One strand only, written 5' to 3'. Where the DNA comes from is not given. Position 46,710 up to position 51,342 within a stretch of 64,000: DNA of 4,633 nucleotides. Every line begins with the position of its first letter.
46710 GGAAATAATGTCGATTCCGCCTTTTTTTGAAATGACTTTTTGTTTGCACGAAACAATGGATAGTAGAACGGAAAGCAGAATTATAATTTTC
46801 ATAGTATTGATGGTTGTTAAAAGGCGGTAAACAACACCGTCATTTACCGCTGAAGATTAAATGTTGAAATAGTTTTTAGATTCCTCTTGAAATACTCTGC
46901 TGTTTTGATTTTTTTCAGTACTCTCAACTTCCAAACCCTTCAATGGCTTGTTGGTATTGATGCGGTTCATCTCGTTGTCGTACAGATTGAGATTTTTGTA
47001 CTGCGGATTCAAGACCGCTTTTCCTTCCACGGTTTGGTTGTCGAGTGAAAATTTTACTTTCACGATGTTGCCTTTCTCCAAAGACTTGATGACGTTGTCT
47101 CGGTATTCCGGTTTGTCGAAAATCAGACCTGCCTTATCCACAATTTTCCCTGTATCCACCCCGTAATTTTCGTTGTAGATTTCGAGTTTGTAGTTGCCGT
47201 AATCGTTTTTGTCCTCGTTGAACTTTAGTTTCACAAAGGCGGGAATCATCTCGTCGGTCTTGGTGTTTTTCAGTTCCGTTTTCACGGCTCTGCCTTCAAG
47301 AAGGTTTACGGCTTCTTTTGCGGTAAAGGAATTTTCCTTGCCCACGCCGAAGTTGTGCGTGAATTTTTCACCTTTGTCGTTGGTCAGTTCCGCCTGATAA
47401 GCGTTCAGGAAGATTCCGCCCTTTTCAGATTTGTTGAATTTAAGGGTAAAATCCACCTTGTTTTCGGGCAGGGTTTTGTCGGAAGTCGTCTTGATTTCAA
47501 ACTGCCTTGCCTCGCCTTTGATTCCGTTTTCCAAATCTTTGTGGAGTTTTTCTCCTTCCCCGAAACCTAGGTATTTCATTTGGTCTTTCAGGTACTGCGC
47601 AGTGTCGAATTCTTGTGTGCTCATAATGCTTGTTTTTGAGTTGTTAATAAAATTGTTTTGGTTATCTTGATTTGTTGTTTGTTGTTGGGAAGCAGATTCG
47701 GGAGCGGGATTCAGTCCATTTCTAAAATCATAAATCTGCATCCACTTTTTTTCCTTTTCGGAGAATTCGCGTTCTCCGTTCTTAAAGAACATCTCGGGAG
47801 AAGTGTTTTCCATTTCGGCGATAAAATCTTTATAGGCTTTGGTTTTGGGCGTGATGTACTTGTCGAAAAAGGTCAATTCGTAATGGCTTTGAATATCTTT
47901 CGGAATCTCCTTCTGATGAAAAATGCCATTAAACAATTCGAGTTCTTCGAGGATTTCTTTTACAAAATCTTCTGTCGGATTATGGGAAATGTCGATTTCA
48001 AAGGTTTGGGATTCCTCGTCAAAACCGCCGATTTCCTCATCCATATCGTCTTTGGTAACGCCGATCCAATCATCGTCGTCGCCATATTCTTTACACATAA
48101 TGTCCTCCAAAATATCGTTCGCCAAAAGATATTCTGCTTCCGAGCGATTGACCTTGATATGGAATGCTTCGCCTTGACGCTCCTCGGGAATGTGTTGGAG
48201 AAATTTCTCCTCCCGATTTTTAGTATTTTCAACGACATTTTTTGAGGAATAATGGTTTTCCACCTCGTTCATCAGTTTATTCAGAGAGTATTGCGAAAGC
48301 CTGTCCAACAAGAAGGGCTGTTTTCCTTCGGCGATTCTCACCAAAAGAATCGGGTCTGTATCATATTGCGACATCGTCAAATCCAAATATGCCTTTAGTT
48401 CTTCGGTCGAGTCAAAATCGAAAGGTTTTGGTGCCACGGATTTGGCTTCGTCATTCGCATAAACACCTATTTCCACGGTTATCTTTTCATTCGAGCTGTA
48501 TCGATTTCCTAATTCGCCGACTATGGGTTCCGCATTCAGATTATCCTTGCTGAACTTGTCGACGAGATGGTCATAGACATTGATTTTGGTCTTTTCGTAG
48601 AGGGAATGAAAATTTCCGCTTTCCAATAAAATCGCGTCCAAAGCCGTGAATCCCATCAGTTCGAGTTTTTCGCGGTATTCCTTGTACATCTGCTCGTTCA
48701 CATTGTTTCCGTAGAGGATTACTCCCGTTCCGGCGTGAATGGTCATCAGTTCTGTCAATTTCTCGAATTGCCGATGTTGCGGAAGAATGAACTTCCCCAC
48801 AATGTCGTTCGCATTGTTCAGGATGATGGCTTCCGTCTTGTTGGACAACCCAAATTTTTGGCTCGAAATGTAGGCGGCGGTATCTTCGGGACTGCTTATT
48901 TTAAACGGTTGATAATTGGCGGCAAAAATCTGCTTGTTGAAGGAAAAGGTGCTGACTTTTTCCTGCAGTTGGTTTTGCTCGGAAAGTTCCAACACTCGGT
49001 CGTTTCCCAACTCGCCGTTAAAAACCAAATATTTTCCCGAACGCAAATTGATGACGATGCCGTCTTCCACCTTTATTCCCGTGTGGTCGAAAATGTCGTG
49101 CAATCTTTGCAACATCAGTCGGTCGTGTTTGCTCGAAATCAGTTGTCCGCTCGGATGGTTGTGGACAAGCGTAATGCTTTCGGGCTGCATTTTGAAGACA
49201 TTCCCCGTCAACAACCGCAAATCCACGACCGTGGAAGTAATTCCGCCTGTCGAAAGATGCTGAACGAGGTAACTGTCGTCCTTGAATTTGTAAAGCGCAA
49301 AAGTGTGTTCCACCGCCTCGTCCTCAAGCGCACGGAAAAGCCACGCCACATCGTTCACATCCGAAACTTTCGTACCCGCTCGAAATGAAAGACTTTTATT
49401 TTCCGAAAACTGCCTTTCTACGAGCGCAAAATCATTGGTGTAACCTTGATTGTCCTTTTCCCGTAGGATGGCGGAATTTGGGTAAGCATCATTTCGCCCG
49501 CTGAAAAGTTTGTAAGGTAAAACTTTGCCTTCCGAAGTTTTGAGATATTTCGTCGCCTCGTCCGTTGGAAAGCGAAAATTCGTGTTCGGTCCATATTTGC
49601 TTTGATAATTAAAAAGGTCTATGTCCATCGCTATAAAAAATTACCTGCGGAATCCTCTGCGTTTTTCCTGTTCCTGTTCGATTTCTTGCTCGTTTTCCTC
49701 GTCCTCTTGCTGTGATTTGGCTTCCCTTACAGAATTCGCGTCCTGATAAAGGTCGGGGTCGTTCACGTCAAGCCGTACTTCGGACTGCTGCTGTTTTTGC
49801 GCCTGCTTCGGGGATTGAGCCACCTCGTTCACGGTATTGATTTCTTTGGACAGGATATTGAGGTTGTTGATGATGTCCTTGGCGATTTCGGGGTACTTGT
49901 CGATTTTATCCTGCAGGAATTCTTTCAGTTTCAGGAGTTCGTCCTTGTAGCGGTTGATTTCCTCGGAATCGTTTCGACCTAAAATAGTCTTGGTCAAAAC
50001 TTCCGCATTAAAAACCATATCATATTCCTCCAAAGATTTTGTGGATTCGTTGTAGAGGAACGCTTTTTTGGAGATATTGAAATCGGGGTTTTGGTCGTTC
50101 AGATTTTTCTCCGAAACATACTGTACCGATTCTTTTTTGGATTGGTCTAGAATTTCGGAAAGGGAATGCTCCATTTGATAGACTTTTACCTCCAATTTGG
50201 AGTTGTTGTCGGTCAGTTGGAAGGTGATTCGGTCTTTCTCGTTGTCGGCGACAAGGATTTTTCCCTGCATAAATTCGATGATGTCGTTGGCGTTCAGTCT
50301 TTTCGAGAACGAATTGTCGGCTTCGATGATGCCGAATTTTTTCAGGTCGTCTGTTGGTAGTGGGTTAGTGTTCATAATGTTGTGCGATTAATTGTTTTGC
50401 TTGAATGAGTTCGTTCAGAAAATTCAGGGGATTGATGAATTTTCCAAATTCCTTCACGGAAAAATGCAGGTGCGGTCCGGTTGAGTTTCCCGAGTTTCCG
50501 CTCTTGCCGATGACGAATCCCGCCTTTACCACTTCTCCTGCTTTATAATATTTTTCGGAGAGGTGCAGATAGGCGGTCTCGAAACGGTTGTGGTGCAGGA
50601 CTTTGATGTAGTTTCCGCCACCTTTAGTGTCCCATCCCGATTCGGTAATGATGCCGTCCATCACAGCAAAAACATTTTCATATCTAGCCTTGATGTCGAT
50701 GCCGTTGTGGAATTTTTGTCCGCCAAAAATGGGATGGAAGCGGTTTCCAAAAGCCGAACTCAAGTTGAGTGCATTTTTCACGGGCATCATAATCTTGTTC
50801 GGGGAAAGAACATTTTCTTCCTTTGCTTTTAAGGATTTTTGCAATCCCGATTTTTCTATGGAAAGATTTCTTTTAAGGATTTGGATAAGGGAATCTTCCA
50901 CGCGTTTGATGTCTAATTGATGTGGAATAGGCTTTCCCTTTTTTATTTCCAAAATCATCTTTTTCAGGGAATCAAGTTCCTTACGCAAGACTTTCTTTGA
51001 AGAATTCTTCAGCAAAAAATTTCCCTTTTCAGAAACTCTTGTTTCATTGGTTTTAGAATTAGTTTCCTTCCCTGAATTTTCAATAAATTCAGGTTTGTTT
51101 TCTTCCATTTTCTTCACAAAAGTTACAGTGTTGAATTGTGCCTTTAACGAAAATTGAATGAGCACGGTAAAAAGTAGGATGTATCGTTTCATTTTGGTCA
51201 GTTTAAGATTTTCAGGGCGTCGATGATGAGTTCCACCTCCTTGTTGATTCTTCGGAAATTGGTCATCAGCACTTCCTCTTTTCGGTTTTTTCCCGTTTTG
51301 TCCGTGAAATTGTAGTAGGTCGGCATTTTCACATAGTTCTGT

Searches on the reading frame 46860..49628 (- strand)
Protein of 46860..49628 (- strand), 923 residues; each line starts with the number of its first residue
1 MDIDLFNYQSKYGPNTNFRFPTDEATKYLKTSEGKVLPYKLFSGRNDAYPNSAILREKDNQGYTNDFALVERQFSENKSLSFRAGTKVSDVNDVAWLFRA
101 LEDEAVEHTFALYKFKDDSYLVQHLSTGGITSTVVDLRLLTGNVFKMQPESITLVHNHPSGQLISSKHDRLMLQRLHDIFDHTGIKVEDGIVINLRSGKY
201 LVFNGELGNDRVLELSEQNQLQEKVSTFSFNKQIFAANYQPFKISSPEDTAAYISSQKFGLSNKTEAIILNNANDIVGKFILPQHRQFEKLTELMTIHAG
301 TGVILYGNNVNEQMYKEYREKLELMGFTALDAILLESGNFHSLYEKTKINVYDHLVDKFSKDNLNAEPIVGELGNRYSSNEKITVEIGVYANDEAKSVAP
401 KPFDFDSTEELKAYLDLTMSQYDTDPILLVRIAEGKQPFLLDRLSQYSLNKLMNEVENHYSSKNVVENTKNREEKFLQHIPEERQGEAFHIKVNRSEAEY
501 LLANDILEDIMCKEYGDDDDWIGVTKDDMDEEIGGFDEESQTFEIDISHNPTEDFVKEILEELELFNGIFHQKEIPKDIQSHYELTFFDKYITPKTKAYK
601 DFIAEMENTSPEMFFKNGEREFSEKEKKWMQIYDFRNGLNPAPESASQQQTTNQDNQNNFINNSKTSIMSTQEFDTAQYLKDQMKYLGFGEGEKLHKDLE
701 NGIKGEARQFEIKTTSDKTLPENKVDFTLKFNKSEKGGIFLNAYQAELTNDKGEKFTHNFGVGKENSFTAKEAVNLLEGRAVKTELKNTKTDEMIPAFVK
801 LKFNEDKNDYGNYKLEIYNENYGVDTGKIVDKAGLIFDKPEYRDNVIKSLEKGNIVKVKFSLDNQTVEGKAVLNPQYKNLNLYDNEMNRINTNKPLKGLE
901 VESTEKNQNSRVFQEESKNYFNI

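Call 36: search_protein_families(library=pfam, proteins=[window:46860-49628:-], max_evalue=0.0001)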
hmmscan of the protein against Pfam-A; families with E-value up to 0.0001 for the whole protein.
window:46860-49628:- (923 aa): 1 family
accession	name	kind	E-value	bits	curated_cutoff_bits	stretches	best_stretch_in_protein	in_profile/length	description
PF04002.20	RadC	-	6e-16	58.9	22.1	1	101-195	15-110/121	RadC-like JAB domain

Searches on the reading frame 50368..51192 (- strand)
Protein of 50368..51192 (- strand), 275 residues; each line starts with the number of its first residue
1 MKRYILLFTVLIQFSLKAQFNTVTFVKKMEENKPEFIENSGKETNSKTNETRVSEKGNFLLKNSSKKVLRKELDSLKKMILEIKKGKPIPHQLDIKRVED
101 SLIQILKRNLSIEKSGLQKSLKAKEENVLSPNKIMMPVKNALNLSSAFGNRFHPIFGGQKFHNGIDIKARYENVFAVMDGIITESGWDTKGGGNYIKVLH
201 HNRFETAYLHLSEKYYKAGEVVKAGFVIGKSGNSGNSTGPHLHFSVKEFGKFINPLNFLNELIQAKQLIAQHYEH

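Call 36: search_protein_families(library=pfam, proteins=[window:50368-51192:-], max_evalue=0.0001)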
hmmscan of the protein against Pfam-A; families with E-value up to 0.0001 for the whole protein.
window:50368-51192:- (275 aa): 1 family
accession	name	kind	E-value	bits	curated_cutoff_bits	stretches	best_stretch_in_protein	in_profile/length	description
PF01551.29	Peptidase_M23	-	9.5e-27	93.5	28.7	1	160-255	1-96/96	Peptidase family M23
